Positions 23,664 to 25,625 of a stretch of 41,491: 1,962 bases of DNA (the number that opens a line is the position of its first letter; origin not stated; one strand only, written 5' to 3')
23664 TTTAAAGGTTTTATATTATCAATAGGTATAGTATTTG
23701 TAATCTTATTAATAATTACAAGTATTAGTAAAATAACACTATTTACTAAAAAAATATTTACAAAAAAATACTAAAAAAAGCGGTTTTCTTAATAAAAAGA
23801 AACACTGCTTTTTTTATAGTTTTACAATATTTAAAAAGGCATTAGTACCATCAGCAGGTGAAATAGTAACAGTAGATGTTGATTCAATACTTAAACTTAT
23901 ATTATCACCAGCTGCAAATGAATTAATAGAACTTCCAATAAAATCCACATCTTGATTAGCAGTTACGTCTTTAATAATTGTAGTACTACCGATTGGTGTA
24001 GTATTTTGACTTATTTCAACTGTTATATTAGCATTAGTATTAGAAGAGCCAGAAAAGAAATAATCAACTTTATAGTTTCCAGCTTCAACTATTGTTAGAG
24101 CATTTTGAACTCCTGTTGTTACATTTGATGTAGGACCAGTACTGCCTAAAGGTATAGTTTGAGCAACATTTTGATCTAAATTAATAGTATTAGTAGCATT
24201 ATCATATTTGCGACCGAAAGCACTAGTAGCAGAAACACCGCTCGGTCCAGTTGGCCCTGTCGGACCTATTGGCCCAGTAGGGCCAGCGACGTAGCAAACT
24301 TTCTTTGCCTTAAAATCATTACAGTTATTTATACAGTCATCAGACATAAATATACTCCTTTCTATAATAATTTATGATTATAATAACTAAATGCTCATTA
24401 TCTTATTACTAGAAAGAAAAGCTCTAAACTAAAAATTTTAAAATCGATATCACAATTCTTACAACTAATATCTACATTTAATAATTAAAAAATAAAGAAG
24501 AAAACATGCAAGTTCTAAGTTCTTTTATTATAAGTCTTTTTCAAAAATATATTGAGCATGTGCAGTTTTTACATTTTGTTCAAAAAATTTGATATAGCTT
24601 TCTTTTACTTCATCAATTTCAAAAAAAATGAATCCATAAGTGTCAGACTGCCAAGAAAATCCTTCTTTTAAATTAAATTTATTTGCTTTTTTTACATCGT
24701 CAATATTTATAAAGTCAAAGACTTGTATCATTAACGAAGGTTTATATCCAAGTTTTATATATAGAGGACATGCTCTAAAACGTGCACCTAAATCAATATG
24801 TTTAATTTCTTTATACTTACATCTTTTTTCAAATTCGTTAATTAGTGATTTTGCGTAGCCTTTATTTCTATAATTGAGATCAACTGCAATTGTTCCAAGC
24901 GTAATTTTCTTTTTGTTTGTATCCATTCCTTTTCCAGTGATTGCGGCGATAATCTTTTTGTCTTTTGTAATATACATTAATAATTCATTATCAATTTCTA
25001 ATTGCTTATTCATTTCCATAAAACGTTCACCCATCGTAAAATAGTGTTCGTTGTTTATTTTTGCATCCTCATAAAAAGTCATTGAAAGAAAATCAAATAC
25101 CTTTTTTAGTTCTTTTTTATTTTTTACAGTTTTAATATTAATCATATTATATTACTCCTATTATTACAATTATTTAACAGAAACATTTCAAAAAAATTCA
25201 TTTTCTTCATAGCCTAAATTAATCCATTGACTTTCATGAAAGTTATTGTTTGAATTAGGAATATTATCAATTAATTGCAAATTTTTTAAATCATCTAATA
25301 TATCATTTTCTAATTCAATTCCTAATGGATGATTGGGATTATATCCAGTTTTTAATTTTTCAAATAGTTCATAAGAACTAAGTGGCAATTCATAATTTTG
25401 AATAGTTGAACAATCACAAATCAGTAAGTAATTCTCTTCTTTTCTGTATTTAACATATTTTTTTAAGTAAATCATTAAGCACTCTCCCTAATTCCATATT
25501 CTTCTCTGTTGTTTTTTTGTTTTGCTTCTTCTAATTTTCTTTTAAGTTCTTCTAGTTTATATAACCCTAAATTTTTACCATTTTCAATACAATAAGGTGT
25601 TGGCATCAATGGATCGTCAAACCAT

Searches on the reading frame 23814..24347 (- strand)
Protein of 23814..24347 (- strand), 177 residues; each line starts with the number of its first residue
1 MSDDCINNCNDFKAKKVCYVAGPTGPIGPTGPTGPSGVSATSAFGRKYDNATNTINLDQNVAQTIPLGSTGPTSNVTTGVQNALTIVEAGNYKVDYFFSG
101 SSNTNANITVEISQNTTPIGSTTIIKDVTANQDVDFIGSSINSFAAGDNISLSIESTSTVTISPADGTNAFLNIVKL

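Call 4: search_protein_families(library=pfam, proteins=[window:23814-24347:-], max_evalue=0.01)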
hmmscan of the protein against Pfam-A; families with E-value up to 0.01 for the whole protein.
window:23814-24347:- (177 aa): 0 families

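Call 5: search_protein_families(library=ncbifam, proteins=[window:23814-24347:-], max_evalue=0.01)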
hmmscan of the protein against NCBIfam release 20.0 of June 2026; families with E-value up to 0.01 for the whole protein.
window:23814-24347:- (177 aa): 1 family
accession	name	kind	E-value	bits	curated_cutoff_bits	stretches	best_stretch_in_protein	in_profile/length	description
NF000453.2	blaPEDO-3_fam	exception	0.0077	15.8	400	1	85-140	138-191/237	PEDO-3 family subclass B1 metallo-beta-lactamase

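Call 105: search_protein_families(library=ncbifam, proteins=[window:23814-24347:-], max_evalue=0.001)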
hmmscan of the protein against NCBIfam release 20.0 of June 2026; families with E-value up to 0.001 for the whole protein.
window:23814-24347:- (177 aa): 0 families

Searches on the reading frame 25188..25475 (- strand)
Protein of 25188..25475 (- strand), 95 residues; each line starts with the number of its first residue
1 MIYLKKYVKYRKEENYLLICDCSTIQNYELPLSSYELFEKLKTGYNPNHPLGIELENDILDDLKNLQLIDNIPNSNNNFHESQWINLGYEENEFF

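Call 4: search_protein_families(library=pfam, proteins=[window:25188-25475:-], max_evalue=0.01)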
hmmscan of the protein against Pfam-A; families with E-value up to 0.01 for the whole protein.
window:25188-25475:- (95 aa): 0 families

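Call 5: search_protein_families(library=ncbifam, proteins=[window:25188-25475:-], max_evalue=0.01)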
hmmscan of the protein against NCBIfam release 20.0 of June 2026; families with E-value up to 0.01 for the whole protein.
window:25188-25475:- (95 aa): 0 families

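Call 44: search_solved_structures(query=A5, max_evalue=10)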
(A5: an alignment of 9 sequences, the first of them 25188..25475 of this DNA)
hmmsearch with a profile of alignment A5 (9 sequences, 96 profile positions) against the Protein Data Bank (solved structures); distinct sequences matched with E-value up to 10: 1.
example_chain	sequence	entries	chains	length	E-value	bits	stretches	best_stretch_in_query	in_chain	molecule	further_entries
4iyp_A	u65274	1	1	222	1.4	12.6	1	15-66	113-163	Immunoglobulin-binding protein 1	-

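Call 45: search_protein_families(library=pfam, alignment_id=A5, max_evalue=10)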
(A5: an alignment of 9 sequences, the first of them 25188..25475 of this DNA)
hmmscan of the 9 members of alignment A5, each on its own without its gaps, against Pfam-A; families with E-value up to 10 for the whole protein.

A. member 1, window:25188-25475:- (95 aa): 0 families

B. families by the number of members that match (of 9 scanned): 0 families

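Call 57: search_protein_representatives(protein=window:25188-25475:-)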
Query: 95 residues. Proteins with E-value up to 0.001 (for the whole library): 34; up to 1e-10: 8; up to 1e-30: 0. The best 34 are listed.
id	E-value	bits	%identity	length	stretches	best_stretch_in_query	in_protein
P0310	1.0e-18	83.7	53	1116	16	42-64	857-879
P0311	3.2e-17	79.0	61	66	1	30-95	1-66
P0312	3.7e-16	75.5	45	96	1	3-95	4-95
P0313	7.7e-15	71.3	39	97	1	1-94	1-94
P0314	3.7e-14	69.1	42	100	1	4-95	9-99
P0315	2.4e-12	63.3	37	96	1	2-95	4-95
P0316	5.7e-11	58.9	49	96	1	2-95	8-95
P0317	6.0e-11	58.8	44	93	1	3-95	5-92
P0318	4.5e-10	56.0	38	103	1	4-90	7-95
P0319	5.8e-10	55.7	35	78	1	1-71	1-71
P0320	6.4e-10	55.6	45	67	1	30-95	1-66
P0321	9.0e-10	55.1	49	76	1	34-94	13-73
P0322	9.6e-08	48.6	40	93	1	2-95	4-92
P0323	2.6e-07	47.2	36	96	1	2-95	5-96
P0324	2.8e-07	47.1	32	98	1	3-94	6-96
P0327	3.7e-07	46.7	40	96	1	2-95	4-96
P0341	3.0e-04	37.4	32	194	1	4-74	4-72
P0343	5.7e-04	36.5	40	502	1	2-94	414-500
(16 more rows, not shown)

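Call 60: search_protein_families(library=pfam, proteins=[P0343, P0341], max_evalue=0.01)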
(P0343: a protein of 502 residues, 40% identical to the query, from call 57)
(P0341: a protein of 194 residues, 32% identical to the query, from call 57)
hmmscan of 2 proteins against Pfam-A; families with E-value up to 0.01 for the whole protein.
P0343 (502 aa): 2 families
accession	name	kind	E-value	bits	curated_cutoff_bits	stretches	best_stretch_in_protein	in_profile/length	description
PF04055.27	Radical_SAM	-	4.2e-19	69.7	29.5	1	89-255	2-165/166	Radical SAM superfamily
PF13353.11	Fer4_12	-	3.5e-08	34.3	22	1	93-212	14-127/137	4Fe-4S single cluster domain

P0341 (194 aa): 4 families
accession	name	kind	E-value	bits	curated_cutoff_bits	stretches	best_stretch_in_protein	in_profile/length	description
PF00583.31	Acetyltransf_1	-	2.8e-11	44.2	20.7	1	101-186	24-116/116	Acetyltransferase (GNAT) family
PF13673.13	Acetyltransf_10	-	1.5e-09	38.4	23.6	1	102-188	22-109/128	Acetyltransferase (GNAT) domain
PF13508.13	Acetyltransf_7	-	1.9e-09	38.2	27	1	116-188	8-84/84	Acetyltransferase (GNAT) domain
PF08445.16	FR47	-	0.00031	21.1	22.1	1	114-187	2-78/86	FR47-like protein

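Call 61: search_protein_families(library=ncbifam, proteins=[P0343], max_evalue=0.01)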
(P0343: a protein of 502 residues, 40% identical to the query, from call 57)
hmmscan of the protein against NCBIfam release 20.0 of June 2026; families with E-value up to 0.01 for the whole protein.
P0343 (502 aa): 61 families (the best 25 are shown)
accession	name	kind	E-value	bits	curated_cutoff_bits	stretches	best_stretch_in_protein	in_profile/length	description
TIGR04334.1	rSAM_Clo7bot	equivalog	4.6e-68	229.9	600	1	3-407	2-438/440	radical SAM/SPASM domain Clo7bot peptide maturase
TIGR04463.1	rSAM_vs_C_rich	equivalog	3.5e-53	180.9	525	1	14-379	10-397/438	TIGR04463 family radical SAM/SPASM RiPP maturase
NF038107.1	rSAM_NF038107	equivalog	4.9e-46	157.4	600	1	1-405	1-433/444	Cys-every-fifth radical SAM/SPASM peptide maturase CefB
TIGR04280.1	geopep_mat_rSAM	hypoth_equivalog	1.1e-40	140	400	1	14-383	17-399/428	geopeptide radical SAM maturase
NF052473.1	rSAM_FlmE_OhkG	exception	1.3e-36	126.4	500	1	32-253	43-273/481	FlmE/OhkG family radical SAM/SPASM peptide maturase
NF047865.1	rSAM_PapB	equivalog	1.4e-33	116.6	340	1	86-382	5-322/330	PapB family radical SAM/SPASM ranthipeptide maturase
TIGR04064.1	rSAM_nif11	equivalog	2e-28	99.4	518.7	2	10-228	7-224/459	nif11-like peptide radical SAM maturase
TIGR04068.1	rSAM_ocin_clost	equivalog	8e-27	94.2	500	1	9-291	4-297/462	Cys-rich peptide radical SAM maturase CcpM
NF041298.1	rSAM_mat_DynA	equivalog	1.5e-25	89.9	450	1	94-289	11-208/356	dynobactin maturation radical SAM/SPASM protein DynA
TIGR03942.1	sulfatase_rSAM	equivalog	8.1e-25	87.6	349.45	2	90-259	7-179/363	anaerobic sulfatase maturase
TIGR03974.1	rSAM_six_Cys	equivalog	3.1e-23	82.4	425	2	51-289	67-310/451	thioether cross-link-forming SCIFF peptide maturase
TIGR04115.1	rSAM_Cxxx_rpt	equivalog_domain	1.8e-20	73.7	350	1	86-254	4-182/359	radical SAM peptide maturase, CXXX-repeat target family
TIGR03906.1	quino_hemo_SAM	equivalog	2.4e-20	72.6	453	1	88-261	98-275/467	quinohemoprotein amine dehydrogenase maturation protein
NF041707.1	rSAM_YhhB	equivalog_domain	6.7e-20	71.3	445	1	93-232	11-156/369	cyclophane-forming radical SAM/SPASM peptide maturase YhhB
NF040492.1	not_ScfB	exception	1.8e-18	66.7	855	2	51-259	66-276/450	ScfB-related radical SAM/SPASM orphan maturase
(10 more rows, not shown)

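Call 66: predict_structure(alignment_id=A6)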
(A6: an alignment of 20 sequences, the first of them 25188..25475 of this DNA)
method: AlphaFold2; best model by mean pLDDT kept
length: 95 residues; sequences in the alignment: 20
mean_pLDDT: 85.3   pTM: 0.67
mean pLDDT of the five models: 85.3, 85.1, 83.9, 83.7, 83.3
residues with pLDDT >= 90: 67; 70-90: 7; 50-70: 17; < 50: 4
segments of 3 or more residues with pLDDT < 50: 77-80
pLDDT, mean of each block of 10 residues (from residue 1): 95 97 95 95 93 91 96 65 55 59
secondary structure, 60 per line:
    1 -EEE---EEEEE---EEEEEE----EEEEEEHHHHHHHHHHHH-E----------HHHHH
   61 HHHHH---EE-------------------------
elements in order: E2-4 E8-12 E16-21 E26-31 H32-43 H56-65

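Call 69: fold_search(model_id=the predicted structure, library=pdb)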
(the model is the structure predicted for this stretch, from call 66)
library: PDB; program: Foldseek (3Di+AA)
matches with E <= 10: 1182; with E <= 0.001: 0
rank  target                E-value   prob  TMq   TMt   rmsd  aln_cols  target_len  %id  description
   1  5v1v_A                1.5e-03  1.00  0.56  0.60   5.1        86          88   14  TbiB1 in Complex with the TbiA(alpha) Leader Peptide (released 2018-09-05)
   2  5v1u_A                4.7e-03  1.00  0.55  0.61   4.5        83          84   14  TbiB1 in Complex with the TbiA(beta) Leader Peptide (released 2018-09-05)
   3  5v1u_B                1.7e-02  1.00  0.54  0.59   5.1        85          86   14  TbiB1 in Complex with the TbiA(beta) Leader Peptide (released 2018-09-05)
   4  5v1u_C                5.8e-02  0.99  0.54  0.59   4.6        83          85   13  TbiB1 in Complex with the TbiA(beta) Leader Peptide (released 2018-09-05)
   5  5v1u_D                7.0e-02  0.99  0.52  0.58   4.7        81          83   14  TbiB1 in Complex with the TbiA(beta) Leader Peptide (released 2018-09-05)
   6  6jx3_B                1.5e-01  0.97  0.53  0.58   4.5        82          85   13  Lasso peptide synthetase B1 complexed with the leader peptide (released 2019-06-26)
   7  5why_B                2.2e-01  0.95  0.49  0.13   3.2        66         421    9  Structural Insights into Thioether Bond Formation in the Biosynthesis of Sactipeptides (released 2017-07-26)
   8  5lq4_A                2.7e-01  0.89  0.50  0.12   3.5        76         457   14  The Structure of ThcOx, the First Oxidase Protein from the Cyanobactin Pathways (released 2016-11-09)
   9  5v1q_B                2.9e-01  0.57  0.41  0.11   8.8        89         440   17  Crystal structure of Streptococcus suis SuiB (released 2017-08-30)
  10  5v1s_B                3.1e-01  0.57  0.42  0.11   8.8        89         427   17  Crystal structure of Streptococcus suis SuiB bound to S-adenosylmethionine (released 2017-08-30)
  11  7klx                  4.0e-01  0.04  0.12  0.05  13.7        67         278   19  Protein Tyrosine Phosphatase 1B with inhibitor (released 2022-01-19)
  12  4v1t_A                4.2e-01  0.63  0.42  0.07   5.0        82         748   11  Heterocyclase in complex with substrate and Cofactor (released 2015-01-14)
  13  4ge2_A                4.2e-01  0.08  0.18  0.07  10.1        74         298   11  Crystal structure of human protein tyrosine phosphatase PTPN9 (MEG2) complex with compound 3 (released 2012-10-31)
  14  7mnc                  4.2e-01  0.04  0.12  0.05  13.7        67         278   19  PTP1B L204A (released 2022-05-18)
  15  5lq4_B                4.5e-01  0.80  0.49  0.12   3.5        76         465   14  The Structure of ThcOx, the First Oxidase Protein from the Cyanobactin Pathways (released 2016-11-09)
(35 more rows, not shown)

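Call 80: find_encoding_contigs(protein=P0314, flank=7000, max_places=2)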
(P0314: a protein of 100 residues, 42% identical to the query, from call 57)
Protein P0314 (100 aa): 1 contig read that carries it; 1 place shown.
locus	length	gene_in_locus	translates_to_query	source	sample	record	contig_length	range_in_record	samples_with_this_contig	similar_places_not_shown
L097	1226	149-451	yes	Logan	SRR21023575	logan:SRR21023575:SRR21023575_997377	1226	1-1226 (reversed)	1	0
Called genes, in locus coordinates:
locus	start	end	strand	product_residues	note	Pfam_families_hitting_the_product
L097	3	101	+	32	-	?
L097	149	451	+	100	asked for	-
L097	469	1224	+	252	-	?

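Call 81: list_cluster_members(proteins=[P0313, P0315, P0316, P0317, P0318, P0323, P0324, P0327, P0343, P0341])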
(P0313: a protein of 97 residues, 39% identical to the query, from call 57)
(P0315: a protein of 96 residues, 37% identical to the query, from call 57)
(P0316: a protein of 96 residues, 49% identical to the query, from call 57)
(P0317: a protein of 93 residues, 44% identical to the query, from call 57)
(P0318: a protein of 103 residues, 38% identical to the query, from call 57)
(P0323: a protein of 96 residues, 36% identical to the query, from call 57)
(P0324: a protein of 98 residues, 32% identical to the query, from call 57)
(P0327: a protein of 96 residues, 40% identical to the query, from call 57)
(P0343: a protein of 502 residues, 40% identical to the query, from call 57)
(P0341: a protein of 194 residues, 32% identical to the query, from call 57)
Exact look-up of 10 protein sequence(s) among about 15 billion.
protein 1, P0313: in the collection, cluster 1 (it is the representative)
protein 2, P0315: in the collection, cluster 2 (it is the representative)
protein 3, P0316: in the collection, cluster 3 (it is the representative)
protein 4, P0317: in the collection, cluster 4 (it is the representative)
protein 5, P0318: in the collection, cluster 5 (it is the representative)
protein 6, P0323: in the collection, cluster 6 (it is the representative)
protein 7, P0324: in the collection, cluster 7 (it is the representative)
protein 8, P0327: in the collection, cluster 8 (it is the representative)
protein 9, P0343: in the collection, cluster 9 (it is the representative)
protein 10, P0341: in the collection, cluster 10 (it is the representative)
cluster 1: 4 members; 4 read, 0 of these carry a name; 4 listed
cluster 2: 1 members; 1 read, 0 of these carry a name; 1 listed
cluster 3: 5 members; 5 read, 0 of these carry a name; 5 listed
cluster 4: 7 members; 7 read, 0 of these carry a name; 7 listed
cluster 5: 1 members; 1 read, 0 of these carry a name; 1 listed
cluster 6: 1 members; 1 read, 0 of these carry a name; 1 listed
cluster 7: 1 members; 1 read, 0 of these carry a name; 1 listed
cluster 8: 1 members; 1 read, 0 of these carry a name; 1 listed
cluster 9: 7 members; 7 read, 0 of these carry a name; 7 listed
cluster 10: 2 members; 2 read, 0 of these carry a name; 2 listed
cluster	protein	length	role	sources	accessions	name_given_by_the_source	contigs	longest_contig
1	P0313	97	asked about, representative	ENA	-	-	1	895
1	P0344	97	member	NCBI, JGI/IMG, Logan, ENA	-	-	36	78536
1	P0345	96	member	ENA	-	-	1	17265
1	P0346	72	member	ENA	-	-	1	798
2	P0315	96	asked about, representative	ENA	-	-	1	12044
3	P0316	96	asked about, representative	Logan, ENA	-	-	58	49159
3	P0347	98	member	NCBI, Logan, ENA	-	-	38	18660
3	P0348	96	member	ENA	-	-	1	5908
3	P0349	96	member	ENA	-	-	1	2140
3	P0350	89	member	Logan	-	-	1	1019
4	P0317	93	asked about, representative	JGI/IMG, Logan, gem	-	-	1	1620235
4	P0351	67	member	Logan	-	-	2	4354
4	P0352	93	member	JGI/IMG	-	-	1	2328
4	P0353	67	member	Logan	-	-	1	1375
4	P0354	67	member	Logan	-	-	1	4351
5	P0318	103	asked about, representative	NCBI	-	-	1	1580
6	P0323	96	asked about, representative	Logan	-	-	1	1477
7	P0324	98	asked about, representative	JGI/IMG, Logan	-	-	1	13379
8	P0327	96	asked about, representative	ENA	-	-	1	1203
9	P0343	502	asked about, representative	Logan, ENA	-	-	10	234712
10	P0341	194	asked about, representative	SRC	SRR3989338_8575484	-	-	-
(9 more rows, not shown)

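Call 82: find_encoding_contigs(protein=P0344, flank=8000, max_places=2)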
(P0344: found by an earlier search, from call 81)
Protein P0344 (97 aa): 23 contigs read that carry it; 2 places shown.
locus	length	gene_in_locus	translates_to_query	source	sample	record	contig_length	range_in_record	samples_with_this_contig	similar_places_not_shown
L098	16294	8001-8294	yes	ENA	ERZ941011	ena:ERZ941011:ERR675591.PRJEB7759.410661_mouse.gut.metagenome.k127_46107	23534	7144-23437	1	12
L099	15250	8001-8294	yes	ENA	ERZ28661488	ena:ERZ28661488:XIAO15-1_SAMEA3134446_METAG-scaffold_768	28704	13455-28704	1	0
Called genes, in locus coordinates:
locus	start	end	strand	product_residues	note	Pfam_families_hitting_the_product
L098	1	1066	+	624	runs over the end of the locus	-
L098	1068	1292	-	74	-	-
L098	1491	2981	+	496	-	PF00501:AMP-binding, PF13193:AMP-binding_C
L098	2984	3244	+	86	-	PF00550:PP-binding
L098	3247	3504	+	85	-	-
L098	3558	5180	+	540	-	PF02310:B12-binding, PF04055:Radical_SAM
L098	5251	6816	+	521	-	PF00561:Abhydrolase_1 (faint), PF12146:Hydrolase_4 (weak)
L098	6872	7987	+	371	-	PF13353:Fer4_12 (weak), PF04055:Radical_SAM, PF13186:SPASM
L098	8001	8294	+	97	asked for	-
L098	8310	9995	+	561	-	PF02543:Carbam_trans_N, PF16861:Carbam_trans_C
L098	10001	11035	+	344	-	PF00534:Glycos_transf_1, PF13692:Glyco_trans_1_4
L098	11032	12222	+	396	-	PF13439:Glyco_transf_4 (weak), PF20706:GT4-conflict, PF00534:Glycos_transf_1, PF13692:Glyco_trans_1_4, PF13524:Glyco_trans_1_2 (weak)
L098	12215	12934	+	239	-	PF02585:PIG-L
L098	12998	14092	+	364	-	PF01728:FtsJ (weak), PF03602:Cons_hypoth95 (weak), PF05175:MTS, PF13489:Methyltransf_23 (weak), PF02475:TRM5-TYW2_MTfase, PF06325:PrmA, PF13847:Methyltransf_31, PF13649:Methyltransf_25, +2 more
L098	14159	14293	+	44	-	-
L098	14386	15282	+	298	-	PF00535:Glycos_transf_2, PF10111:Glyco_tranf_2_2, PF13641:Glyco_tranf_2_3, PF02709:Glyco_transf_7C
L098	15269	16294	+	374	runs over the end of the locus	?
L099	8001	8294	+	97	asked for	-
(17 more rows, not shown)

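Call 83: find_encoding_contigs(protein=P0317, flank=8000, max_places=2)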
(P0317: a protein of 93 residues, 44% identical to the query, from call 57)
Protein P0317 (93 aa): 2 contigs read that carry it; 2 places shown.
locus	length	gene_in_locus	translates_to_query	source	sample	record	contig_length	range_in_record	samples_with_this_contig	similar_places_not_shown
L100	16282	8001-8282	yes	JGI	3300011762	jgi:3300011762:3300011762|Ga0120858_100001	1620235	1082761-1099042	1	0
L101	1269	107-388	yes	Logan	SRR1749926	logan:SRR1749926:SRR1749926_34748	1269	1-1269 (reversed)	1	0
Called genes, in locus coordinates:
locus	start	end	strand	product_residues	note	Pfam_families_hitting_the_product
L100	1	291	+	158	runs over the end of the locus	PF01980:TrmO_N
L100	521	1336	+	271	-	PF00376:MerR, PF13411:MerR_1, PF06445:GyrI-like, PF14526:Cass2 (weak)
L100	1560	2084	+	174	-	PF04892:VanZ-LLP1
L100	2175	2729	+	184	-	PF13302:Acetyltransf_3, PF13420:Acetyltransf_4, PF00583:Acetyltransf_1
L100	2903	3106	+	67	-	-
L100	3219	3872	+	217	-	PF00072:Response_reg, PF00486:Trans_reg_C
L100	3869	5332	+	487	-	PF00672:HAMP, PF00512:HisKA, PF02518:HATPase_c, PF13589:HATPase_c_3 (weak)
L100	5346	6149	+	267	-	-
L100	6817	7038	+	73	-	PF02229:PC4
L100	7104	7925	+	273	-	PF07136:DUF1385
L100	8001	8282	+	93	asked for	-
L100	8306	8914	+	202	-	PF00583:Acetyltransf_1, PF13673:Acetyltransf_10, PF13508:Acetyltransf_7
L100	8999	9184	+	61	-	-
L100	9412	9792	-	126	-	-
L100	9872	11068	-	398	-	PF00999:Na_H_Exchanger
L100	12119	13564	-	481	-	PF00282:Pyridoxal_deC, PF00266:Aminotran_5, PF00155:Aminotran_1_2, PF01212:Beta_elim_lyase (weak), PF05889:SepSecS (weak)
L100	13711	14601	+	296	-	PF00126:HTH_1, PF03466:LysR_substrate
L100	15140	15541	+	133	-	PF02082:Rrf2, PF01047:MarR (weak)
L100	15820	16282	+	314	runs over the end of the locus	PF04657:DMT_YdcZ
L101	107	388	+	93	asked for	-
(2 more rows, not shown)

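Call 88: search_protein_families(library=pfam, proteins=[L098:12998-14092:+, L098:5251-6816:+, L098:3558-5180:+, L098:8310-9995:+, L098:3247-3504:+, L100:8306-8914:+], max_evalue=0.001)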
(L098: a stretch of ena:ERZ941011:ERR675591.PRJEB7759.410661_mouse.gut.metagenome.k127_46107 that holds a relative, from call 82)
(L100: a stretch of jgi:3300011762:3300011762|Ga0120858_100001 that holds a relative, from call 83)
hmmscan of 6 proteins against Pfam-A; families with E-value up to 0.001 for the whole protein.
L098:12998-14092:+ (364 aa): 17 families
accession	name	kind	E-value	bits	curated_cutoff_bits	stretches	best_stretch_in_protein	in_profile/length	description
PF05175.20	MTS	-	5.5e-17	62.3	23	1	192-309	31-138/170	Methyltransferase small domain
PF06325.19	PrmA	-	9.2e-17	61.9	22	1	192-266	161-233/296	Ribosomal protein L11 methyltransferase (PrmA)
PF13847.12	Methyltransf_31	-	4.4e-11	43.1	27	1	193-313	4-113/145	Methyltransferase domain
PF02475.24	TRM5-TYW2_MTfase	-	4e-09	37.1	28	1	192-268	36-113/164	TRM5/TYW2 methyltransferase domain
PF13649.12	Methyltransf_25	-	1e-08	36.2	27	1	196-265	1-70/97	Methyltransferase domain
PF13489.12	Methyltransf_23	-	2.8e-08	34.1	27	1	191-339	21-146/164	Methyltransferase domain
PF01728.25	FtsJ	-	2.3e-07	31.4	24.1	1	192-307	21-135/181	FtsJ-like methyltransferase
PF03602.21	Cons_hypoth95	-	3.2e-07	30.6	24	1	183-252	32-101/182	Conserved hypothetical protein 95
PF12847.13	Methyltransf_18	-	1.3e-06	28.9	27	1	192-263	14-86/151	Methyltransferase domain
PF08241.18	Methyltransf_11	-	2.4e-06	28.5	21.2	1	197-249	1-53/95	Methyltransferase domain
PF09445.16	Methyltransf_15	-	9.3e-05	22.5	22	1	194-258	2-64/165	RNA cap guanine-N2 methyltransferase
PF02005.22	TRM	-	0.00012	21.8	27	1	194-263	51-124/376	N2,N2-dimethylguanosine tRNA methyltransferase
PF10294.15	Methyltransf_16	-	0.00017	21.9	21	1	190-242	44-98/174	Lysine methyltransferase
PF01135.25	PCMT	-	0.00033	20.9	20.3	1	189-246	70-129/210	Protein-L-isoaspartate(D-aspartate) O-methyltransferase (PCMT)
PF08242.18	Methyltransf_12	-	0.0005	21.2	30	0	197-264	1-70/98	Methyltransferase domain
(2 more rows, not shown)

L098:5251-6816:+ (521 aa): 3 families
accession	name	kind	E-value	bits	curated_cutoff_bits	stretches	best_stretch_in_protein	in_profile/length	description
PF00561.26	Abhydrolase_1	-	5.6e-12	46.3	25.8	1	292-411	3-116/245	alpha/beta hydrolase fold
PF12146.15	Hydrolase_4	-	2.6e-09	37.2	27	1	303-401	14-114/239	Serine aminopeptidase, S33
PF12697.13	Abhydrolase_6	-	0.0001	23.5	26.3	0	311-406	19-104/217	Alpha/beta hydrolase family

L098:3558-5180:+ (540 aa): 2 families
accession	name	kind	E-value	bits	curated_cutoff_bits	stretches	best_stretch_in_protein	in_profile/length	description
PF04055.27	Radical_SAM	-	2.7e-21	76.9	29.5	1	195-348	2-155/166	Radical SAM superfamily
PF02310.24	B12-binding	-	7.7e-17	61.7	32.1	1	24-132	12-117/121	B12 binding domain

L098:8310-9995:+ (561 aa): 2 families
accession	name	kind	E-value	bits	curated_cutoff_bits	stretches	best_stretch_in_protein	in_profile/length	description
PF16861.10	Carbam_trans_C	-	7.5e-50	169.2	27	1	384-555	3-168/170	Carbamoyltransferase C-terminus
PF02543.21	Carbam_trans_N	-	2.6e-18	67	24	1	186-342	193-345/346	Carbamoyltransferase N-terminus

L098:3247-3504:+ (85 aa): 0 families

L100:8306-8914:+ (202 aa): 3 families
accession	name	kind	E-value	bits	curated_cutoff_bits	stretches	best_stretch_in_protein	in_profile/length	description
PF00583.31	Acetyltransf_1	-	2.1e-12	47.7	20.7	1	32-128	15-116/116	Acetyltransferase (GNAT) family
PF13673.13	Acetyltransf_10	-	5.3e-11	43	23.6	1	38-129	19-108/128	Acetyltransferase (GNAT) domain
PF13508.13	Acetyltransf_7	-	1.8e-09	38.3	27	1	53-129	6-83/84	Acetyltransferase (GNAT) domain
